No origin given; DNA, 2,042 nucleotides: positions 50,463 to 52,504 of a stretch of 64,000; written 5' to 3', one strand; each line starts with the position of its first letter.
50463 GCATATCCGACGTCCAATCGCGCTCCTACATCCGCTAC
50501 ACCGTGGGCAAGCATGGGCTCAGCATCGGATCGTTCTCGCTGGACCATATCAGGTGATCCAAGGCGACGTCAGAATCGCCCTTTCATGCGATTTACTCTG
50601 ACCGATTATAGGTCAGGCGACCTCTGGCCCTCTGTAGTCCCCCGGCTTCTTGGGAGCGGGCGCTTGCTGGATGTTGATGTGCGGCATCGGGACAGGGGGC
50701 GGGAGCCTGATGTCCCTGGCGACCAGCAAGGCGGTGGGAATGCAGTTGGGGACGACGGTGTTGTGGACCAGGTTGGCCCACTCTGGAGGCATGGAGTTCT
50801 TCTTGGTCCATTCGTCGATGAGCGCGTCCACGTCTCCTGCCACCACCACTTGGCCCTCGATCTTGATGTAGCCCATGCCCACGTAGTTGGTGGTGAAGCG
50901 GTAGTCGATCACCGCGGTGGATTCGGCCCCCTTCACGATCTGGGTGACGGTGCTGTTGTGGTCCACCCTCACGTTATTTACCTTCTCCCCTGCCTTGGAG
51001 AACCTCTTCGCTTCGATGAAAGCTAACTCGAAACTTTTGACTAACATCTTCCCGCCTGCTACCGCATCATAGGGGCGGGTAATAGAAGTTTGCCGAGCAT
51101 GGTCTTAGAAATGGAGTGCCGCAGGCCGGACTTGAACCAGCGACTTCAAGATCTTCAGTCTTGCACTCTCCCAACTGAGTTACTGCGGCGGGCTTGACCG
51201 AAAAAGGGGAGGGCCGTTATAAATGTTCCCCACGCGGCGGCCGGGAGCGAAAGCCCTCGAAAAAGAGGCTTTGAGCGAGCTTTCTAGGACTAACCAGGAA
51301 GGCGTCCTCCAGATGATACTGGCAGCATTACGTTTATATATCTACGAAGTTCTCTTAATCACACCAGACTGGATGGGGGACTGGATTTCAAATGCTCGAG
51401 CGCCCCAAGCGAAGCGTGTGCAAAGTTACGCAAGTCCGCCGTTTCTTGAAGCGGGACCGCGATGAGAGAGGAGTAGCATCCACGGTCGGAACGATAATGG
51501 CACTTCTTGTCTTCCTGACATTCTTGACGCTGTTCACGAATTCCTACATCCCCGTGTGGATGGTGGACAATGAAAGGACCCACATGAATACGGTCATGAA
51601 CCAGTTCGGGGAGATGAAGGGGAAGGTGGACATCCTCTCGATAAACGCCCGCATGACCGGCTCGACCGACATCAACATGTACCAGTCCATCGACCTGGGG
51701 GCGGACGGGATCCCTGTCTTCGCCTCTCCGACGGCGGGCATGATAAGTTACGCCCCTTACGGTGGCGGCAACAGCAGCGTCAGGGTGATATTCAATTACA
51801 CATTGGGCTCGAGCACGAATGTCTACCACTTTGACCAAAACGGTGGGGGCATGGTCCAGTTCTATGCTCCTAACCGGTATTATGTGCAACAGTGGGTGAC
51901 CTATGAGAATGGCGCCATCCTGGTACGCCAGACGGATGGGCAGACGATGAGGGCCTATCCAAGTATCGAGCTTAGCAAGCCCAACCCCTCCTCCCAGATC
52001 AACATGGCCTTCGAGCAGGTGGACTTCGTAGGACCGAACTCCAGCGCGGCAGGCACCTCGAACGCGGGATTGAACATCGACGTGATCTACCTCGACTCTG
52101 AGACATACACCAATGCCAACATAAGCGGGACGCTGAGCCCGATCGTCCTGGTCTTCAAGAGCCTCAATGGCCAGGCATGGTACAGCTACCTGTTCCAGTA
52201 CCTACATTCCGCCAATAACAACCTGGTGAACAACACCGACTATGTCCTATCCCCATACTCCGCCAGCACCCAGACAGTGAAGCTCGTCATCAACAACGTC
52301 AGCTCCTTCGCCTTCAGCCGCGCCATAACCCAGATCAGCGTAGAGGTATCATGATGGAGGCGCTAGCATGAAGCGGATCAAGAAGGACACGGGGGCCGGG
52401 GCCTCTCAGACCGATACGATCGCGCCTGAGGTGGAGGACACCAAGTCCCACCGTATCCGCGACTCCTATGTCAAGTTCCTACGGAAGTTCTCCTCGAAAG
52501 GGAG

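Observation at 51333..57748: Type-IV-filament locus with Tad-like split platform genes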

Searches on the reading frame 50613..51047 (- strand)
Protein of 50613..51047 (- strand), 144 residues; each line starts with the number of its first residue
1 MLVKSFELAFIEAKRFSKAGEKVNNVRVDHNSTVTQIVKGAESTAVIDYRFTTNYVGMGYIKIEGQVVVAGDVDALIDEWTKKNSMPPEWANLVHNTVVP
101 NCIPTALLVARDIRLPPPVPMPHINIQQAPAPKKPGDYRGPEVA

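Call 3: search_protein_families(library=pfam, proteins=[window:50613-51047:-], max_evalue=0.01)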
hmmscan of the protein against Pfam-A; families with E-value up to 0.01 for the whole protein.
window:50613-51047:- (144 aa): 0 families

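Call 4: search_protein_families(library=ncbifam, proteins=[window:50613-51047:-], max_evalue=0.01)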
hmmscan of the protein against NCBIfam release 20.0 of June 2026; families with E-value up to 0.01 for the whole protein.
window:50613-51047:- (144 aa): 0 families

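Call 54: search_protein_families(library=pfam, proteins=[window:50613-51047:-], max_evalue=1)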
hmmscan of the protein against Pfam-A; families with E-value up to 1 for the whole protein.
window:50613-51047:- (144 aa): 2 families
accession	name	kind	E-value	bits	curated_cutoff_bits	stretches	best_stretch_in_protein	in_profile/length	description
PF22184.2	CBM_56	-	0.025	15.2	27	1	19-57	31-70/75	Carbohydrate binding module family 56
PF18835.7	Beta_helix_2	-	0.057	13.6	30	1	22-54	31-63/68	Beta helix repeat of Inulin fructotransferase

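Call 81: search_solved_structures(query=A5, max_evalue=10, show_alignments=2)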
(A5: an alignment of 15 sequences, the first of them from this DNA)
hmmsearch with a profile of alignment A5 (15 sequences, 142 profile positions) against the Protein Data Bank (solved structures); distinct sequences matched with E-value up to 10: 2.
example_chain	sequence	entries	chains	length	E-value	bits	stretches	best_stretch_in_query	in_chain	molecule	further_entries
4iib_A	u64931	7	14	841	0.35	14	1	28-100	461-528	Beta-glucosidase 1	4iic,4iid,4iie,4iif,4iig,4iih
2di7_A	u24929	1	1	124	1.8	11.7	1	14-69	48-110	BK158_1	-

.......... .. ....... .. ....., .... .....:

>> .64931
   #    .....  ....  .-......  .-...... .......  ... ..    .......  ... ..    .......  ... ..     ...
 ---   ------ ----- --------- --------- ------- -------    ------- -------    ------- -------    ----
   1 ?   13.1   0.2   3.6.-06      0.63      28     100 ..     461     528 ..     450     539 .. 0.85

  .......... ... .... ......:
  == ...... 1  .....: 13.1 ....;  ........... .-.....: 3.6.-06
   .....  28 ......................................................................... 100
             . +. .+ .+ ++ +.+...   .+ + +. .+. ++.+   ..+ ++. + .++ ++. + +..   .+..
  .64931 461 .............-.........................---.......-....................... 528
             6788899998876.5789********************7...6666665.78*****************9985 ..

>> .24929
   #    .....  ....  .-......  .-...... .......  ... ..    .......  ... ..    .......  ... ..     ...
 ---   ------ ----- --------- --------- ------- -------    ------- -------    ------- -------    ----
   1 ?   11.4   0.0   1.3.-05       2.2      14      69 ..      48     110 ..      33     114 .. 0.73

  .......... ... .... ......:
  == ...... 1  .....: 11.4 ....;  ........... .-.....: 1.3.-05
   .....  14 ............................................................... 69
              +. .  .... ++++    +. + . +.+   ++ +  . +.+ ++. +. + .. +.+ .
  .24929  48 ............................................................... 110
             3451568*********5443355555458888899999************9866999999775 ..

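Call 83: search_protein_families(library=pfam, alignment_id=A5, max_evalue=1)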
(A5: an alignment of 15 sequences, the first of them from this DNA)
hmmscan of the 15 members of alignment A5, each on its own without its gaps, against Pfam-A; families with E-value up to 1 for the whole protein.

A. member 1, seq(144 aa): 2 families
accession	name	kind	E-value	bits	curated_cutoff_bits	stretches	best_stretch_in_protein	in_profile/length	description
PF22184.2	CBM_56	-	0.025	15.2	27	1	19-57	31-70/75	Carbohydrate binding module family 56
PF18835.7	Beta_helix_2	-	0.057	13.6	30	1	22-54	31-63/68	Beta helix repeat of Inulin fructotransferase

B. families by the number of members that match (of 15 scanned): 4 families
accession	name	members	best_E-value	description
PF22184.2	CBM_56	2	0.022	Carbohydrate binding module family 56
PF18835.7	Beta_helix_2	1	0.057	Beta helix repeat of Inulin fructotransferase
PF10216.14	ChpXY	1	0.14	CO2 hydration protein (ChpXY)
PF12582.13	DUF3757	1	0.16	Protein of unknown function (DUF3757)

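Call 86: predict_structure(protein=window:50613-51047:-)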
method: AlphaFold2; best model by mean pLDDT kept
length: 144 residues; sequences in the alignment: 1
mean_pLDDT: 41.3   pTM: 0.26
mean pLDDT of the five models: 41.3, 39.0, 36.5, 33.5, 32.0
residues with pLDDT >= 90: 0; 70-90: 0; 50-70: 33; < 50: 111
segments of 3 or more residues with pLDDT < 50: 1-70, 90-122, 124-126
pLDDT, mean of each block of 10 residues (from residue 1): 26 29 32 37 37 39 41 56 52 45 33 38 48 60 52
secondary structure, 60 per line:
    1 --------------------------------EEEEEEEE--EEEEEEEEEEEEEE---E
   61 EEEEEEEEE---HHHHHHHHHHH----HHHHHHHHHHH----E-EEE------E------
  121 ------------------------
elements in order: E33-40 E43-56 E60-69 H73-83 H88-98 E105-107

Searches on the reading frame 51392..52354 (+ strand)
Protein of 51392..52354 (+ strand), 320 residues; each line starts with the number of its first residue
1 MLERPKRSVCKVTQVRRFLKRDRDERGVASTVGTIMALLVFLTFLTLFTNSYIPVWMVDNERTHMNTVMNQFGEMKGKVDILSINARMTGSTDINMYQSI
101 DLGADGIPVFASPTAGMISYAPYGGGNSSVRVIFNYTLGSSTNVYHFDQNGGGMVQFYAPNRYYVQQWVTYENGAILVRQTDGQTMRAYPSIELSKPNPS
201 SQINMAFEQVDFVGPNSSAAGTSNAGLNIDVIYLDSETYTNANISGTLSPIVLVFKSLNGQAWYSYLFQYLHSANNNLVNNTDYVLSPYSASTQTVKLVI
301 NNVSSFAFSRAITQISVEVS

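Call 3: search_protein_families(library=pfam, proteins=[window:51392-52354:+], max_evalue=0.01)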
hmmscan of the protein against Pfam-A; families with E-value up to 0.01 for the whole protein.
window:51392-52354:+ (320 aa): 0 families

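Call 4: search_protein_families(library=ncbifam, proteins=[window:51392-52354:+], max_evalue=0.01)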
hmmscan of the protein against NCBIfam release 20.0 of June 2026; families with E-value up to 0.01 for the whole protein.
window:51392-52354:+ (320 aa): 0 families

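Call 53: find_homologous_proteins(query=window:51392-52354:+)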
Query window:51392-52354:+ (320 aa): 706 proteins with E <= 0.001 among 1554 candidates; the best 120 are listed.
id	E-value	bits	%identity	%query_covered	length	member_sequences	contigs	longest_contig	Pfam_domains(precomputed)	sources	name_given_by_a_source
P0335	5.9e-208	707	100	100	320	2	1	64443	-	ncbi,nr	ncbi:MAG: hypothetical protein LUQ39_03670 [Methanomassiliicoccales archaeon]|nr:hypothetical protei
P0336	8.9e-160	549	77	100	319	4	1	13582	-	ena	-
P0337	3.4e-159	547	86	85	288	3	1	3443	-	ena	-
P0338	3.3e-148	511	79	85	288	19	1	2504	-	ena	-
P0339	1.6e-143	495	71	100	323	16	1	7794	-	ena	-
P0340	9.2e-143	493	70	100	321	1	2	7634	-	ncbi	-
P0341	2.5e-140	485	70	100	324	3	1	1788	-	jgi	jgi:hypothetical protein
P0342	1.0e-139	483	70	100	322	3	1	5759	-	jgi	-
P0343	2.8e-134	465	68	100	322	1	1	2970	-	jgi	jgi:hypothetical protein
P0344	7.2e-133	460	68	100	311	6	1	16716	-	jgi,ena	-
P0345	1.3e-131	456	67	100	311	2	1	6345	-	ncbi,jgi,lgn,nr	ncbi:MAG: hypothetical protein MUE65_02720 [Methanomassiliicoccales archaeon]|jgi:hypothetical prote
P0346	2.8e-126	439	64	100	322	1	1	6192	-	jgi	jgi:hypothetical protein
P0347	1.2e-124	433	63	100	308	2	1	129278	-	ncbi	ncbi:MAG: hypothetical protein QW520_00980 [Methanomassiliicoccales archaeon]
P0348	4.2e-119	415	64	85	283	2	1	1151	-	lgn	-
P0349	4.9e-119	415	64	85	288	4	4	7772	-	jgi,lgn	jgi:hypothetical protein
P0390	2.7e-88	314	51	95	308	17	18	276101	PF23960.3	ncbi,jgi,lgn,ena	jgi:hypothetical protein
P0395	3.1e-85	304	47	100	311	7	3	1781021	PF23960.3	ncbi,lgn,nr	ncbi:MAG: hypothetical protein H5T41_06575 [Methanomassiliicoccales archaeon]|nr:hypothetical protei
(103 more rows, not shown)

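Call 54: search_protein_families(library=pfam, proteins=[P0395, P0390, window:51392-52354:+], max_evalue=1)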
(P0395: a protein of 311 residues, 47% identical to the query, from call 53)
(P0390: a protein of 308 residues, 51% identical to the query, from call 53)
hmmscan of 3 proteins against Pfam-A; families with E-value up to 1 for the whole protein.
P0395 (311 aa): 2 families
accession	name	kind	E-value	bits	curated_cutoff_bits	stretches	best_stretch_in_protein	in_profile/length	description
PF23960.2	DUF7289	-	1.2e-06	28.7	27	1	164-262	110-201/238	Family of unknown function (DUF7289)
PF13595.11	DUF4138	-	0.026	14.3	31.1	1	270-309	127-166/245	Domain of unknown function (DUF4138)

P0390 (308 aa): 1 family
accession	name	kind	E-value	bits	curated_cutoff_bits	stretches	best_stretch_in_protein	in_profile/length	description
PF23960.2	DUF7289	-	2.5e-07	30.9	27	1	155-252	110-200/238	Family of unknown function (DUF7289)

window:51392-52354:+ (320 aa): 1 family
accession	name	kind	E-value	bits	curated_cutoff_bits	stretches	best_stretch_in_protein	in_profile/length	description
PF20181.5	DUF6544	-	0.14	11.8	25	1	126-167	139-177/221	Family of unknown function (DUF6544)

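Call 60: predict_structure(alignment_id=A3)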
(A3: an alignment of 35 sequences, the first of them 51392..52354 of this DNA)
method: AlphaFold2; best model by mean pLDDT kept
length: 320 residues; sequences in the alignment: 35
mean_pLDDT: 82.9   pTM: 0.75
mean pLDDT of the five models: 82.9, 82.8, 82.4, 81.4, 78.4
residues with pLDDT >= 90: 130; 70-90: 143; 50-70: 28; < 50: 19
segments of 3 or more residues with pLDDT < 50: 1-3, 6-20
pLDDT, mean of each block of 10 residues (from residue 1): 43 45 55 84 84 83 89 91 85 85 70 81 84 86 87 91 85 90 83 88 91 91 89 89 70 93 93 87 93 92 90 86
secondary structure, 60 per line:
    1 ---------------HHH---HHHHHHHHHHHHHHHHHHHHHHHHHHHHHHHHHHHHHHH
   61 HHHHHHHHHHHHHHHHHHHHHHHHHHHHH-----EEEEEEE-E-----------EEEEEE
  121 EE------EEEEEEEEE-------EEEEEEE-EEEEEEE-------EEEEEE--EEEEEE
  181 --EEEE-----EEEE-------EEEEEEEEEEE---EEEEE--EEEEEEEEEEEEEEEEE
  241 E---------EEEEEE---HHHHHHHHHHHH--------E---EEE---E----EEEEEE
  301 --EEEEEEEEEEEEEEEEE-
elements in order: H22-89 E95-101 E115-122 E129-137 E145-151 E153-159 E167-172 E175-180 E183-186 E192-195 E203-213 E217-221 E224-241 E251-256 H260-271 E284-286 E295-300 E303-319

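Call 68: fold_search(model_id=the predicted structure, library=pdb)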
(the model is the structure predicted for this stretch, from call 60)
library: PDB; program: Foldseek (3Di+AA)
matches with E <= 10: 592; with E <= 0.001: 0
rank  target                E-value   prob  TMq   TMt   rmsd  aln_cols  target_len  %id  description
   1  1r0u                  2.5e-02  0.07  0.08  0.15  18.4       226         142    9  Crystal structure of ywiB protein from Bacillus subtilis (released 2003-12-30)
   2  8h8d_A                3.1e-02  0.08  0.10  0.11  22.6       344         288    8  Structure of Xenopus tropicalis acid-sensitive outwardly rectifying channel ASOR trimer bound with tRNA (intermediate  (released 2024-05-01)
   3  5duu_D                4.9e-02  0.04  0.08  0.13  21.2       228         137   12  Crystal structure of the human galectin-4 N-terminal carbohydrate recognition domain in complex with glycerol (released 2016-02-17)
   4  9li2_A                5.8e-02  0.06  0.09  0.11  26.4       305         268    8  DCA-bound state of hPAC structure (released 2025-07-30)
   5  5ly8                  7.2e-02  0.04  0.09  0.12  22.0       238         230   10  Structure of the CBM2 module of Lactobacillus casei BL23 phage J-1 evolved Dit. (released 2017-03-22)
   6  5duu_A                9.5e-02  0.03  0.08  0.12  21.2       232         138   11  Crystal structure of the human galectin-4 N-terminal carbohydrate recognition domain in complex with glycerol (released 2016-02-17)
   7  8dun_A                1.1e-01  0.02  0.09  0.07  36.1       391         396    8  Cryo-EM Structure of Antibody SKW11 in complex with Western Equine Encephalitis Virus spike (local refinement from VLP (released 2023-07-05)
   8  8trj_A                1.2e-01  0.02  0.09  0.06  30.1       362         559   10  Cryo-EM structure of the rat P2X7 receptor in complex with the high-affinity agonist BzATP (released 2024-08-14)
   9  2eak_B                1.3e-01  0.07  0.09  0.17  20.1       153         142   10  Crystal structure of human galectin-9 N-terminal CRD in complex with lactose (released 2007-09-25)
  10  3n41_F                1.3e-01  0.03  0.09  0.09  34.7       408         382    5  Crystal structure of the mature envelope glycoprotein complex (spontaneous cleavage) of Chikungunya virus. (released 2010-12-01)
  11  7zvb_A                1.3e-01  0.02  0.08  0.09  21.9       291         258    8  Crystal Structure of the mature form of the glutamic-class prolyl-endopeptidase neprosin at 2.35 A resolution. (released 2022-08-10)
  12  3axd_A                1.4e-01  0.02  0.08  0.09  21.4       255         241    8  The truncated Fibrobacter succinogenes 1,3-1,4-beta-D-glucanase V18Y/W203Y in apo-form (released 2012-02-15)
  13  3i8t_A                1.5e-01  0.04  0.08  0.15  20.3       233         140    9  N-terminal CRD1 domain of mouse Galectin-4 in complex with lactose (released 2011-02-23)
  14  1cpm                  1.7e-01  0.06  0.11  0.15  18.2       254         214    9  NATIVE-LIKE IN VIVO FOLDING OF A CIRCULARLY PERMUTED JELLYROLL PROTEIN SHOWN BY CRYSTAL STRUCTURE ANALYSIS (released 1994-06-22)
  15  3hr9                  1.7e-01  0.04  0.11  0.13  20.4       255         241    9  The truncated Fibrobacter succinogenes 1,3-1,4-beta-D-glucanase F40I mutant (released 2009-07-07)
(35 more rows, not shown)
